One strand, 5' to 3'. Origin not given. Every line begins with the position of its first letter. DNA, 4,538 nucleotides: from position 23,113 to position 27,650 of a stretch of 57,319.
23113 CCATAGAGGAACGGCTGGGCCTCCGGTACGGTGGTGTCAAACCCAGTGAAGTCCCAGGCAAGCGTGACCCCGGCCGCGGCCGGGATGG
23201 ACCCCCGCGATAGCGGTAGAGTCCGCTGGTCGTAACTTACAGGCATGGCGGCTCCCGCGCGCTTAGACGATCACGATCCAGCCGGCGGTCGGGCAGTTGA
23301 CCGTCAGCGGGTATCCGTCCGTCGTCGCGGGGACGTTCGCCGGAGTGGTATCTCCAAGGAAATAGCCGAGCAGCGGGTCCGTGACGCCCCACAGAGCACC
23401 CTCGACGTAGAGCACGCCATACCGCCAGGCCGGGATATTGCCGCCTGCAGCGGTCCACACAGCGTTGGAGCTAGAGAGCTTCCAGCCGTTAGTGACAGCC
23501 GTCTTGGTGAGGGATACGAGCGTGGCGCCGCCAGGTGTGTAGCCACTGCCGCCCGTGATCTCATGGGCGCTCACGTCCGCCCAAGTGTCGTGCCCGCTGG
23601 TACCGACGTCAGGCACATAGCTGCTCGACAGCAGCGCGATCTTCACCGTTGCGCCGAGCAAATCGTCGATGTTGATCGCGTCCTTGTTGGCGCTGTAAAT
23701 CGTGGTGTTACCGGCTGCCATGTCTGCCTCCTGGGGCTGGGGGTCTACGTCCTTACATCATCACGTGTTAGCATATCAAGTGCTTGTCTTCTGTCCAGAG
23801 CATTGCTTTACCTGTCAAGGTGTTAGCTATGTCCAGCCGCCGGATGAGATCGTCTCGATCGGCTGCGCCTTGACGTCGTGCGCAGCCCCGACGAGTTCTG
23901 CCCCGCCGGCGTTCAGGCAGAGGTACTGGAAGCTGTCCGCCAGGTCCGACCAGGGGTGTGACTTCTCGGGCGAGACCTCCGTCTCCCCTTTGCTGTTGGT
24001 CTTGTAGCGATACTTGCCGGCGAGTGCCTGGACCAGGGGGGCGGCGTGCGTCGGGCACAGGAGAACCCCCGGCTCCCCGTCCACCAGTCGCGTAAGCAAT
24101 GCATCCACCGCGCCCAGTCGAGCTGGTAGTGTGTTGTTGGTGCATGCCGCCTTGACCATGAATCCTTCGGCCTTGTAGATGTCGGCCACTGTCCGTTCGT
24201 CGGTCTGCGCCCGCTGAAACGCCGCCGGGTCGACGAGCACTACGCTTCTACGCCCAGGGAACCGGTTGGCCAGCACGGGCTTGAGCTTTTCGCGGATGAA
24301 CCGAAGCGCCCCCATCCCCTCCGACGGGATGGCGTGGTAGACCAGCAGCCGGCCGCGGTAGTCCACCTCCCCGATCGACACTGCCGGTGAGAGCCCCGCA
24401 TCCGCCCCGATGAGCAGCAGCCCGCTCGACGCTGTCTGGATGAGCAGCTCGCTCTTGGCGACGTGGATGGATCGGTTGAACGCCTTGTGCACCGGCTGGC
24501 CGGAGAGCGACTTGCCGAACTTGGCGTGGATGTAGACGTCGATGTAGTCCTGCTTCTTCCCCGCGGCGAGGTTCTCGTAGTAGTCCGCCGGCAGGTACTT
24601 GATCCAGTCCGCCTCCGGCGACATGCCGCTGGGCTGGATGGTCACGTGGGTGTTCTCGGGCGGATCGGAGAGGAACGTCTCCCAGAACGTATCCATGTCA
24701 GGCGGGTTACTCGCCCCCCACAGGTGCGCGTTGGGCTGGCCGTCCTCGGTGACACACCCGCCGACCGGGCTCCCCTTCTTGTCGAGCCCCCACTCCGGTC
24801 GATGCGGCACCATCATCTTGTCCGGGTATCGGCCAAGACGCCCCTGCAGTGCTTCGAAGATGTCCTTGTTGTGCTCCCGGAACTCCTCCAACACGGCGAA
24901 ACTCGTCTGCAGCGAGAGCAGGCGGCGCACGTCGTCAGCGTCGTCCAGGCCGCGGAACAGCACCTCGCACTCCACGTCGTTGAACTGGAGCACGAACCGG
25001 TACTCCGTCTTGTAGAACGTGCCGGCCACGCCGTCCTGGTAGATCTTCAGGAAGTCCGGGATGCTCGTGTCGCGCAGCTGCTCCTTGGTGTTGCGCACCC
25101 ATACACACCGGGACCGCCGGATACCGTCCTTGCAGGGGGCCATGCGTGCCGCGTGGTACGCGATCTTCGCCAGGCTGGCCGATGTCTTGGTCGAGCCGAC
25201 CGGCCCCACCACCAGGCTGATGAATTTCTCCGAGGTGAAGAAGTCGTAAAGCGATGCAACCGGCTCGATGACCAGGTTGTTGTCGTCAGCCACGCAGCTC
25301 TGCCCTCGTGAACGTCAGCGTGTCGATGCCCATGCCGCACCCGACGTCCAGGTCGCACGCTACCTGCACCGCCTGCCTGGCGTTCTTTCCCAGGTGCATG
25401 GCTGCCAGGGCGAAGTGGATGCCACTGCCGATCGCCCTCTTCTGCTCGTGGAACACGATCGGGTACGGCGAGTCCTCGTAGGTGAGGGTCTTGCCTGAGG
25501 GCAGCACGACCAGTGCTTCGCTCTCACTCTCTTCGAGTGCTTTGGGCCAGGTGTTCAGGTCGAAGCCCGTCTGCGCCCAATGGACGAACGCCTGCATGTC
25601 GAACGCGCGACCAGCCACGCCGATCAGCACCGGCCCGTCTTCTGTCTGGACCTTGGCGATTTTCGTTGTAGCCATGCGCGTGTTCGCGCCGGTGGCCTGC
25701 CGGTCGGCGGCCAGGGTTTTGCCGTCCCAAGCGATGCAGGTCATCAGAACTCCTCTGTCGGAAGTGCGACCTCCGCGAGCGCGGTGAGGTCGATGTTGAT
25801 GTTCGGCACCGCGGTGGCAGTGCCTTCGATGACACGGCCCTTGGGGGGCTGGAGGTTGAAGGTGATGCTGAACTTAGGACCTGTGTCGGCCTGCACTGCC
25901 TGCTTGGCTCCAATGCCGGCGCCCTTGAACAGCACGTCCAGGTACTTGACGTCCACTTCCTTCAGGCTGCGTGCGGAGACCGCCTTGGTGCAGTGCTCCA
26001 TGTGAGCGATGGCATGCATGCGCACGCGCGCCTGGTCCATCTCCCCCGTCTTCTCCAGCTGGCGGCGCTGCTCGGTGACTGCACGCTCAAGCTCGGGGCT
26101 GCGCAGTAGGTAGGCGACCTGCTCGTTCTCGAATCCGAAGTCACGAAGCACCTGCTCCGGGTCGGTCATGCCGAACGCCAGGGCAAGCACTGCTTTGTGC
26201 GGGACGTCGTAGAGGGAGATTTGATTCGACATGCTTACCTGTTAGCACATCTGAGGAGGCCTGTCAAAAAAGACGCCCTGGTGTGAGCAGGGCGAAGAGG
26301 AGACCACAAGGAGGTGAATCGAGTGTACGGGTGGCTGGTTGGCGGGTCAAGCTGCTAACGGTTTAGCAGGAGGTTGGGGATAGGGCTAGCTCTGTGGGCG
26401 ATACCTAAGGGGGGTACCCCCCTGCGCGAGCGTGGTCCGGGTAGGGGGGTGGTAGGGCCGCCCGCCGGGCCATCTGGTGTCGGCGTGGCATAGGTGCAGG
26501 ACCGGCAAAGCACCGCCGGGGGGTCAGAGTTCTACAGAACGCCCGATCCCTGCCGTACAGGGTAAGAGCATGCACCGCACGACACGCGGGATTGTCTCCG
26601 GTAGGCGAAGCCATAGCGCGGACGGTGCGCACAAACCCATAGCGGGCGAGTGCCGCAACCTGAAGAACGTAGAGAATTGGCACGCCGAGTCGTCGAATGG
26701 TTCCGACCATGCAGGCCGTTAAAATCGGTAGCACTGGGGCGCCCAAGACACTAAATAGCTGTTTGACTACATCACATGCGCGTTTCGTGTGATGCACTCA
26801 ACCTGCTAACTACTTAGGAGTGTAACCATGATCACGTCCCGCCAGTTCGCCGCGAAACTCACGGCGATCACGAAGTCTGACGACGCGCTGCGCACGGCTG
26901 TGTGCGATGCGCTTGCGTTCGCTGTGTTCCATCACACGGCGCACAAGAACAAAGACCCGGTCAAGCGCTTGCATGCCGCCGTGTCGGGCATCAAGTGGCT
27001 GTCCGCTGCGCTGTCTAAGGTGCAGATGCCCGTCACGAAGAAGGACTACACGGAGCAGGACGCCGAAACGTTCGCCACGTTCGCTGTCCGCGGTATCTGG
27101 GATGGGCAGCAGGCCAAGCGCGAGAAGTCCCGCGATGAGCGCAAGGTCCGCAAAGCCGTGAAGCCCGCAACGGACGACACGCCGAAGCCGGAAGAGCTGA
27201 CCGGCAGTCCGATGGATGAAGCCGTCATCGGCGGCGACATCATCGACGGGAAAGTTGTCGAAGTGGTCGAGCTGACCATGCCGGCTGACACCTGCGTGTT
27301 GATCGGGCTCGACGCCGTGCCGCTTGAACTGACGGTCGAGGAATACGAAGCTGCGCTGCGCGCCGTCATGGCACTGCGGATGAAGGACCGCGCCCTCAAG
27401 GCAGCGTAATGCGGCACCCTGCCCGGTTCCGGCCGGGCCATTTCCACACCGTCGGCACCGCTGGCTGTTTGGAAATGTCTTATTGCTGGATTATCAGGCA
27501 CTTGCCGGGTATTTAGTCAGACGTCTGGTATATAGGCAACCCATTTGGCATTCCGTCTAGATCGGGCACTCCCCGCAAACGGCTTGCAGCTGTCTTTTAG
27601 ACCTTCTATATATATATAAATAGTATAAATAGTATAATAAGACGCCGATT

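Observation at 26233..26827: A ~560-nt non-coding leader ends in a canonical terminator only ~30 nt before the first late gene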

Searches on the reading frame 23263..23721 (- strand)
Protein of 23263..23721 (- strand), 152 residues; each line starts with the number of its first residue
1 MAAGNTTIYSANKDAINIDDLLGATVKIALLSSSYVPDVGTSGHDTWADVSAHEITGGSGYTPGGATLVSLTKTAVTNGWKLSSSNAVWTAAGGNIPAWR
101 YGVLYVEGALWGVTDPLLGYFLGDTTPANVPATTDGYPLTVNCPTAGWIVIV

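Call 8: search_protein_families(library=phrogs, proteins=[window:23263-23721:-], max_evalue=0.001)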
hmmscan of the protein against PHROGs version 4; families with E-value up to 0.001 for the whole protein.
window:23263-23721:- (152 aa): 1 family
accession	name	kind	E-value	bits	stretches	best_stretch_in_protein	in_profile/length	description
phrog_644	-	unknown function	2.5e-13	51.2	1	1-148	1-139/174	-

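Call 9: search_protein_families(library=pfam, proteins=[window:23263-23721:-], max_evalue=0.01)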
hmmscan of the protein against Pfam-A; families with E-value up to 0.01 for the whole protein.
window:23263-23721:- (152 aa): 0 families

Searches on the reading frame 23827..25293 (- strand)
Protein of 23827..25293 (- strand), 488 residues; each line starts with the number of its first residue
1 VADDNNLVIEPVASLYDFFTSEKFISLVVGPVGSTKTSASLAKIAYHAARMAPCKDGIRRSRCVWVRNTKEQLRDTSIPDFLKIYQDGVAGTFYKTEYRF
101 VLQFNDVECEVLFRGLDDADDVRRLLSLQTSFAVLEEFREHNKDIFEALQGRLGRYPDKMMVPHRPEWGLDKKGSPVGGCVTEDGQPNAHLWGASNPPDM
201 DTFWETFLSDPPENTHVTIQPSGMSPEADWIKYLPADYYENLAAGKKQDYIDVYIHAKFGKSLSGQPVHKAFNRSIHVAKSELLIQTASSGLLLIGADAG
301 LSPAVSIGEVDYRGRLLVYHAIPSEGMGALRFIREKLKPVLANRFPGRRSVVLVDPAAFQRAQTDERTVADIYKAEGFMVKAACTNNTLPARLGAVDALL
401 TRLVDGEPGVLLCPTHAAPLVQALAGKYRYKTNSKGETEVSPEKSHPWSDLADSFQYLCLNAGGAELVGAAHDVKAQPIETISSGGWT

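Call 8: search_protein_families(library=phrogs, proteins=[window:23827-25293:-], max_evalue=0.001)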
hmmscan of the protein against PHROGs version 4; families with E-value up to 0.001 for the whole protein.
window:23827-25293:- (488 aa): 3 families
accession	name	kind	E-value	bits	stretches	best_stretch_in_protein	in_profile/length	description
phrog_2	-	head and packaging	6.4e-17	62.6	1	17-460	272-590/807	terminase large subunit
phrog_979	-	head and packaging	5.1e-06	26.4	1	4-156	147-291/642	terminase large subunit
phrog_3717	-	head and packaging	3.7e-05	24.3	1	13-153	13-147/277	terminase large subunit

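Call 9: search_protein_families(library=pfam, proteins=[window:23827-25293:-], max_evalue=0.01)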
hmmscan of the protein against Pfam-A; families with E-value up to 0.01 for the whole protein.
window:23827-25293:- (488 aa): 0 families

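Call 20: search_dna_similar(query=window:23827-25293:-, collection=phages, mode=protein, max_rows=30)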
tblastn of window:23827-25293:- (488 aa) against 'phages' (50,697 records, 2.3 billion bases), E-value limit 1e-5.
Records with a match: 25; places in all: 25; records where one place covers at least 80% of the query: 20.
Best place of each record, by identity: <60% 25.
By first word of the organism name: Burkholderia 5; Rhizobium 4; Caudoviricetes 3; Vibrio 2; Dunaliella 2; Myxococcus 2; Pseudomonas 1; Cronobacter 1; Pelagibacter 1; Methylophilales 1; and 3 more.
By host as written in the record: - 6; Rhizobium phaseoli N831 2; Dunaliella viridis var. palmelloides Teodoresco (Chlorophyta) 2; Myxococcus xanthus strain DK883 2; Pseudomonas aeruginosa 1; Vibrio alginolyticus RY-3 1; Burkholderia cepacia 1; Cronobacter sakazakii ATCC BAA 894 1; and 9 more.
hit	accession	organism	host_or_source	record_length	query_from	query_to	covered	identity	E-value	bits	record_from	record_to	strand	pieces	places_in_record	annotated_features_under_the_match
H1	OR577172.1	Pseudomonas phage Rollin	Pseudomonas aeruginosa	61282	21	459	90%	42.8%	7e-99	332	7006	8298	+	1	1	hypothetical protein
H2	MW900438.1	Vibrio phage vB_ValP_VA-RY-3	Vibrio alginolyticus RY-3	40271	5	485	99%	33.5%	1e-59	218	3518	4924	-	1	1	putative terminase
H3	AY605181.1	Burkholderia phage BcepC6B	-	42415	14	463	92%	34.3%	1e-52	197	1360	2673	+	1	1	g03: putative TerL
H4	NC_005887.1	Burkholderia phage BcepC6B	Burkholderia cepacia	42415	14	463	92%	34.3%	1e-52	197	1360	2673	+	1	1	TerL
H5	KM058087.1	Cronobacter phage vB_CsaP_Ss1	Cronobacter sakazakii ATCC BAA 894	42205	14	470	94%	33.3%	3e-56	207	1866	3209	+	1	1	putative terminase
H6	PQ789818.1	Burkholderia phage vB_E332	Burkholderia sp.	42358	13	463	92%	33.6%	1e-52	197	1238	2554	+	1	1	terminase large subunit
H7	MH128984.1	Burkholderia phage vB_BmuP_KL4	-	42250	14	463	92%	33.7%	2e-52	196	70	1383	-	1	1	large terminase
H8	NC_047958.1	Burkholderia phage vB_BmuP_KL4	-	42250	14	463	92%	33.7%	2e-52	196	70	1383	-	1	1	TerL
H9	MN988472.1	Rhizobium phage RHph_TM3_14A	Rhizobium etli T3_14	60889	5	488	99%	30.5%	6e-54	201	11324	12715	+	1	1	terminase large subunit protein | hypothetical protein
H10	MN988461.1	Rhizobium phage RHph_TM27A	Rhizobium phaseoli N831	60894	5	488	99%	30.5%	6e-54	201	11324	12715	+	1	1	terminase large subunit protein | hypothetical protein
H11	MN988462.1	Rhizobium phage RHph_TM27B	Rhizobium phaseoli N831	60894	5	488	99%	30.5%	6e-54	201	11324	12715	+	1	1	terminase large subunit protein | hypothetical protein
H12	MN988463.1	Rhizobium phage RHph_TM29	Rhizobium phaseoli N931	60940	5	488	99%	30.5%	6e-54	201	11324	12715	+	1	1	terminase large subunit protein | hypothetical protein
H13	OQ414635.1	Pelagibacter phage EXVC031P Hodr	Candidadtus Pelagibacter sp. HTCC1062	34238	15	463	92%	31.8%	4e-57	210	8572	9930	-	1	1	hypothetical protein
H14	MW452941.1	Methylophilales phage MEP301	Methylophilales bacterium FZCC2181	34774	14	463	92%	29.6%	2e-47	182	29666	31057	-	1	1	terminase large subunit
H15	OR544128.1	Pasteurella phage Pmp11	Pasteurella multocida Past22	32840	21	462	91%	28.9%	2e-41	164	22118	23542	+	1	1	terminase large subunit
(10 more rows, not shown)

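Call 21: find_related_loci(query=window:23827-25293:-, collection=genome_contigs, flank=6000)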
Query window:23827-25293:- (488 aa) in genome_contigs; peptide patterns used: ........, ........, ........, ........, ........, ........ (x = any residue, [..] = any of these).
60 stretches matched a pattern; 10 encode a relative of the query (tblastn E <= 1e-3); 10 distinct loci.
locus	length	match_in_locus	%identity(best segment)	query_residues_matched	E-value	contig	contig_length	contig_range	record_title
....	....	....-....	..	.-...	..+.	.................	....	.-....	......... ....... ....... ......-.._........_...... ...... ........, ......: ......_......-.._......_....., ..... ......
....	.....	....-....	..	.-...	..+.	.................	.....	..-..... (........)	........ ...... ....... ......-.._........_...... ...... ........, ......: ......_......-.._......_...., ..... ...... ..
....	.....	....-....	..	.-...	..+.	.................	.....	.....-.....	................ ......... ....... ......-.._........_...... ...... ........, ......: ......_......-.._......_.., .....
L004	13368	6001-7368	62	11-467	0e+0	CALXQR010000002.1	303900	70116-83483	MAG: uncultured Burkholderiaceae bacterium isolate BRZ_EI__bin71 genome assembly, contig: BRZ_EI__NODE_18_length_303900_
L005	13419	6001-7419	60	7-483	0e+0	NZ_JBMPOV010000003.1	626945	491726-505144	Undibacterium sp. Ji42W NODE_3_length_626945_cov_42.224598_3, whole genome shotgun sequence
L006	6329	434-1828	57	6-488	1e-177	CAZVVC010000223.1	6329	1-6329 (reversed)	MAG TPA_asm: uncultured Bifidobacterium sp. isolate binchicken_co173_142 genome assembly, contig: NODE_40568_length_6329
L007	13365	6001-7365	37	14-488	7e-84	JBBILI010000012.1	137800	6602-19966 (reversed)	MAG: Rhodospirillales bacterium isolate PFS170222_bin_205 NODE_25_length_137800_cov_8.57242, whole genome shotgun sequen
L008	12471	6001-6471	50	316-472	1e-40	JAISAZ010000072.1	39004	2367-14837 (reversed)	MAG: Accumulibacter sp. isolate Gx481_bin178 k119_4580675, whole genome shotgun sequence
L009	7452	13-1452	26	18-488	1e-31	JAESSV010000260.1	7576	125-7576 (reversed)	MAG: Magnetovibrio sp. isolate NORP296 CoAssembly_3899280, whole genome shotgun sequence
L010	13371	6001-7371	26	11-464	2e-28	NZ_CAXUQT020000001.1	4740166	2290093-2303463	Phyllobacterium sp. LjRoot231 LJR231c1, whole genome shotgun sequence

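Call 23: find_related_loci(query=window:23827-25293:-, collection=viral_contigs, flank=5000)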
Query window:23827-25293:- (488 aa) in viral_contigs; peptide patterns used: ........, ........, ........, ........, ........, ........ (x = any residue, [..] = any of these).
471 stretches matched a pattern; 467 encode a relative of the query (tblastn E <= 1e-3); the best 80 are kept; 80 distinct loci.
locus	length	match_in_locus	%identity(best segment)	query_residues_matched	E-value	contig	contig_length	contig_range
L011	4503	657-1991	70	11-472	0e+0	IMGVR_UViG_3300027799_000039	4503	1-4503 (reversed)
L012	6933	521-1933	66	1-488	0e+0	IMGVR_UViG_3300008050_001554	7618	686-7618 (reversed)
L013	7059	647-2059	66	1-488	0e+0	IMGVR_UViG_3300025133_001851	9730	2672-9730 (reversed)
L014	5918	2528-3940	66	1-488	0e+0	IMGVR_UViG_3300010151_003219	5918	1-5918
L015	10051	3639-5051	65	1-488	0e+0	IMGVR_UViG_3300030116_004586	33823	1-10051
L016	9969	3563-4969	65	5-488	0e+0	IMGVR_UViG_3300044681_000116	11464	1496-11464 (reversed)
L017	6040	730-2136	65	5-488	0e+0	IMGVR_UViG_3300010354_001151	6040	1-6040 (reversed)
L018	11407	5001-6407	65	5-488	0e+0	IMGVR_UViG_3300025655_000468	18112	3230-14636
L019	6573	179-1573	64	9-488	0e+0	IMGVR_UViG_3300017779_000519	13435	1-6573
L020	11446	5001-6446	62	5-488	0e+0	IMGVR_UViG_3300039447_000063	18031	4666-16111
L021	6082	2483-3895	64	1-488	0e+0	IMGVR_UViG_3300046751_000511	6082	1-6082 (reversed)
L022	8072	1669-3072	63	5-488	0e+0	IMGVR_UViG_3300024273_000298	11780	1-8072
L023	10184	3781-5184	63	5-488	0e+0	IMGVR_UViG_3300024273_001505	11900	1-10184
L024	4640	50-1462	64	1-488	0e+0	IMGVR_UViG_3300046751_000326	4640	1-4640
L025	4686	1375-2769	64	9-488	0e+0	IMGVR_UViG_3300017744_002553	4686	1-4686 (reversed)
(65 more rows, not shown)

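Call 56: get_annotated_region(hit=H1, flank=7000)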
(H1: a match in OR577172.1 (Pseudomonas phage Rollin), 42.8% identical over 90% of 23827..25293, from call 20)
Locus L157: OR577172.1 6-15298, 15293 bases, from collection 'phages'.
description: Pseudomonas phage Rollin, partial genome.
organism: Pseudomonas phage Rollin (NCBI taxid 3079657)
taxonomy: Viruses; Duplodnaviria; Heunggongvirae; Uroviricota; Caudoviricetes
host: Pseudomonas aeruginosa; source: water; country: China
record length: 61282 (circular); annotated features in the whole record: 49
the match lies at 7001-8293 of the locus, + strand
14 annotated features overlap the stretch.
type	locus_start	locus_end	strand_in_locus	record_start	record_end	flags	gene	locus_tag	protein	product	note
CDS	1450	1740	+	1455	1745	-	-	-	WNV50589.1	NAD/FAD-utilizing enzyme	NAD/FAD-utilizing enzyme apparently involved in cell division (ACLAME 1462)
CDS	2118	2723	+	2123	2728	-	-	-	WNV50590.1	hypothetical protein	-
CDS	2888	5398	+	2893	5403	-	-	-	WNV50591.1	tail fiber protein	-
CDS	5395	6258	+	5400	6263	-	-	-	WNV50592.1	hypothetical protein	-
CDS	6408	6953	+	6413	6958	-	-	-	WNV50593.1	hypothetical protein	-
CDS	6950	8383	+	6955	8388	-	-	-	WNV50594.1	hypothetical protein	-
CDS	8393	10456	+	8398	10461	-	-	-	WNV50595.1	hypothetical protein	-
CDS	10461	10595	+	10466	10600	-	-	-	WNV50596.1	hypothetical protein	-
CDS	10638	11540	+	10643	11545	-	-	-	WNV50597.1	hypothetical protein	-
CDS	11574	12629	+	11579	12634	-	-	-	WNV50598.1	hypothetical protein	-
CDS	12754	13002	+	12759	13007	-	-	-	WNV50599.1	hypothetical protein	-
CDS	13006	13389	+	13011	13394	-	-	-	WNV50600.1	hypothetical protein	-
CDS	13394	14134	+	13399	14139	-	-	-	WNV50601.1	hypothetical protein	-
CDS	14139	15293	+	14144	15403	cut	-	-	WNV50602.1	hypothetical protein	-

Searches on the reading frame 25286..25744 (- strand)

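Call 8: search_protein_families(library=phrogs, proteins=[window:25286-25744:-], max_evalue=0.001)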
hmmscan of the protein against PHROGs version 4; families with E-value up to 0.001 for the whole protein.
window:25286-25744:- (152 aa): 1 family
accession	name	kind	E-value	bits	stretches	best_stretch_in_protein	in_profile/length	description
phrog_1040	-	other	1.9e-36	127.1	1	1-149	14-160/277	peptidase HslV family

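Call 9: search_protein_families(library=pfam, proteins=[window:25286-25744:-], max_evalue=0.01)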
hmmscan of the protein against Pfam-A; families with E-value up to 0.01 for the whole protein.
window:25286-25744:- (152 aa): 1 family
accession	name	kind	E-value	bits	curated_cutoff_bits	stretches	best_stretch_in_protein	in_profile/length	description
PF00227.31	Proteasome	-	0.0018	18.4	22.4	1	7-59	14-66/189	Proteasome subunit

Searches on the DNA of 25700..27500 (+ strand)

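Call 6: search_dna_similar(query=window:25700-27500:+, collection=phages, mode=distant, max_rows=40)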
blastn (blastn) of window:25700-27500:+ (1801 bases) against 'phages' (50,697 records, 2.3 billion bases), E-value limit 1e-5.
No match.

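Call 12: search_rna_families(source=window, start=26000, end=27100, threshold=evalue, max_evalue=10)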
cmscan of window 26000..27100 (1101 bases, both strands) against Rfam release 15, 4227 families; matches with E-value up to 10: 4.
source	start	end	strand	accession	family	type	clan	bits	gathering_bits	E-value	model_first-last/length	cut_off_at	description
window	26773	26833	+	RF02523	ROSE_3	Cis-reg; thermoregulator;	-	17.9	43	0.68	1-69/69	no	Repression of heat shock gene expression (ROSE) element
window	26259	26323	-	RF00519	suhB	Gene; sRNA;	CL00108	17.3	41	0.98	1-77/77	no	Makes More Granules Regulator RNA (mmgR)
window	26536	26625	+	RF02953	DUF1874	Cis-reg;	-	15.2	42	9.8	1-93/93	no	DUF1874 RNA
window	26546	26588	-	RF00660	mir-214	Gene; miRNA;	-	13.1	66.7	9.6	32-73/101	no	mir-214 microRNA precursor family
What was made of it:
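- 26266..26315 (-): Predicted ~50-nt P1 transcript: a single-stranded 5' end carrying CCUCCUUG (26314-26307), then the terminator. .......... (26317-26308) equals the 3' end of 16S rRNA (my recall). Weak, non-significant Rfam hit to mmgR at 26259-26323, E = 0.98 (call 12).
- The best Rfam near-hit is an anti-SD-type sRNA, mmgR, but it is not significant (call 12).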

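Call 60: search_dna_similar(query=window:26233-26827:+, collection=plasmids, mode=distant, max_evalue=0.001)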
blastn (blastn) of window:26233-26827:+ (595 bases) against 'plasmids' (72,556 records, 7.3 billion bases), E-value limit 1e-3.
No match.
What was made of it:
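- Tried and rejected: BLAST of the region against phage and plasmid collections: no match (calls 6, 60).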
